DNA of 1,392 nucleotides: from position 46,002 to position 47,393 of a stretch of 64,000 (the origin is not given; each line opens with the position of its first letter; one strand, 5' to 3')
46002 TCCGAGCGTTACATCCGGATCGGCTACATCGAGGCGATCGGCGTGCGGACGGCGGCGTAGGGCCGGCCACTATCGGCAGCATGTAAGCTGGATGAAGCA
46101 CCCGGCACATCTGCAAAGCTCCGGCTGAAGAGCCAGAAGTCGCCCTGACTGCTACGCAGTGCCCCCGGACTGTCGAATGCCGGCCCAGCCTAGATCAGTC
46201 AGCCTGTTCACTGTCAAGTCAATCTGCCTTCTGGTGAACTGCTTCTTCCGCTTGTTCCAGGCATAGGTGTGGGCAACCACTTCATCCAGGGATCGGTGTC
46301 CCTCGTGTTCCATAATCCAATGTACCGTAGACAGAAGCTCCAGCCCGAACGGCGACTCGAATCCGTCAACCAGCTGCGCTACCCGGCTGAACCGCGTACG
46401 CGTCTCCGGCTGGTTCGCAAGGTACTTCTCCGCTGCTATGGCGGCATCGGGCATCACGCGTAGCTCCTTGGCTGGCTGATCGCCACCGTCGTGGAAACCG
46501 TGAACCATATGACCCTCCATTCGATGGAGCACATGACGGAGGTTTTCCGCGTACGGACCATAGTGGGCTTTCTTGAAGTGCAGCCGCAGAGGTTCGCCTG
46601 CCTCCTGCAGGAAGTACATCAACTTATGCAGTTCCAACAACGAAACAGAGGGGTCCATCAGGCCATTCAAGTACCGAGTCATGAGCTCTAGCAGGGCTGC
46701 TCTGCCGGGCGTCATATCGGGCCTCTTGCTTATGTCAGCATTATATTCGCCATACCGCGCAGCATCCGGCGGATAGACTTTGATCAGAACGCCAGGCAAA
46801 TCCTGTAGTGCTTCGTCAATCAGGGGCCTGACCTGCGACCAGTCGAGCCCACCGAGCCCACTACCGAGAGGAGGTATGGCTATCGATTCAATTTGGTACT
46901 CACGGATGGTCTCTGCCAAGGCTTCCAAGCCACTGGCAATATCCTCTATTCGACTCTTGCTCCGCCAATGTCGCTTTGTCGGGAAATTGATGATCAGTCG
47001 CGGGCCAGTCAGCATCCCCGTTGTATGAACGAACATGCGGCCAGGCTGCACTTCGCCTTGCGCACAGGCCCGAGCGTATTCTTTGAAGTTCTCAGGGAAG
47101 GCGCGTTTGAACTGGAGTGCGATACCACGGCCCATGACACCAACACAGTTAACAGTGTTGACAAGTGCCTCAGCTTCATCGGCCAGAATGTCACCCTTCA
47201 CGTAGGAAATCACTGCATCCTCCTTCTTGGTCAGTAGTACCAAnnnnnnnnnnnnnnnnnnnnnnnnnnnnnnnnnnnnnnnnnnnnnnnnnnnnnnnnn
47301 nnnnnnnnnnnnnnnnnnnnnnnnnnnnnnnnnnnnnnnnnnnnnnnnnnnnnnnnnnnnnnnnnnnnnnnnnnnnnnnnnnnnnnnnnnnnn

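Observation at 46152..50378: AEP primase-polymerase / SF2 helicase fusion divergently paired with darTG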

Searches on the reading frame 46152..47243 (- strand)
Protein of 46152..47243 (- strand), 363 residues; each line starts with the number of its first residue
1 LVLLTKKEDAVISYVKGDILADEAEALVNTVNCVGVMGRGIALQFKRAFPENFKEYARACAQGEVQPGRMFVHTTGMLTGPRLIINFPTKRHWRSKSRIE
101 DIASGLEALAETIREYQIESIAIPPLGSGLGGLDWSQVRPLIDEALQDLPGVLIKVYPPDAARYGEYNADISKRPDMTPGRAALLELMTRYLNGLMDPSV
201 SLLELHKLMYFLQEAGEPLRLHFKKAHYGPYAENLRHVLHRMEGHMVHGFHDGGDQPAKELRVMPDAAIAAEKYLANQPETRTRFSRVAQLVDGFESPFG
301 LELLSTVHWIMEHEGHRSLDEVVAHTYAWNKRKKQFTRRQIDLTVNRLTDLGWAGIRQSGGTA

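Call 7: search_protein_families(library=pfam, proteins=[window:46152-47243:-], max_evalue=0.01)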
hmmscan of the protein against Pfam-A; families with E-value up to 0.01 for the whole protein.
window:46152-47243:- (363 aa): 1 family
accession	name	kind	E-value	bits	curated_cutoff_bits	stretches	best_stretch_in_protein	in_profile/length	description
PF01661.27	Macro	-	2.9e-27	95.4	22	1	28-140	1-116/118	Macro domain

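Call 8: search_protein_families(library=padloc, proteins=[window:46152-47243:-], max_evalue=0.01)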
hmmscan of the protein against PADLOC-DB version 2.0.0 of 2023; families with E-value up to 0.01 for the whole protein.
window:46152-47243:- (363 aa): 1 family
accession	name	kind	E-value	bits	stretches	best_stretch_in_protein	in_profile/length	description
PDLC02990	DarG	-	1.5e-137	456.5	1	12-350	2-327/329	-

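Call 9: search_protein_families(library=ncbifam, proteins=[window:46152-47243:-], max_evalue=0.01)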
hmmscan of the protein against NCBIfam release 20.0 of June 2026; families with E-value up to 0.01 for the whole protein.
window:46152-47243:- (363 aa): 8 families
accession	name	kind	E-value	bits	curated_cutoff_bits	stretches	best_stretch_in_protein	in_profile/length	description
NF048014.1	antitoxin_DarG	equivalog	2.2e-140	467.7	250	1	12-348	1-338/338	type II toxin-antitoxin system antitoxin DNA ADP-ribosyl glycohydrolase DarG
NF001666.0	PRK00431.2-2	equivalog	2.8e-09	37.1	246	1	12-153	3-142/164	ADP-ribose-binding protein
NF001667.0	PRK00431.2-3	equivalog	0.00011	21.8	252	1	11-148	9-145/182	ADP-ribose-binding protein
NF001662.0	PRK00431.1-3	equivalog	0.00038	20.3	215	0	12-83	5-77/185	[protein ADP-ribosylglutamate] hydrolase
NF009880.0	PRK13341.1-1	equivalog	0.00065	18.2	891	1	12-148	429-567/599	AAA family ATPase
NF001668.0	PRK00431.2-4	equivalog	0.0007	18.9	278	1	12-134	51-172/220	ADP-ribose-binding protein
NF001664.0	PRK00431.1-6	equivalog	0.0026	17.2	200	1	11-133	3-128/173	O-acetyl-ADP-ribose deacetylase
NF047975.1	blaPYX_B1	exception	0.0088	15.4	473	0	233-307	170-240/245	PYX family subclass B1 metallo-beta-lactamase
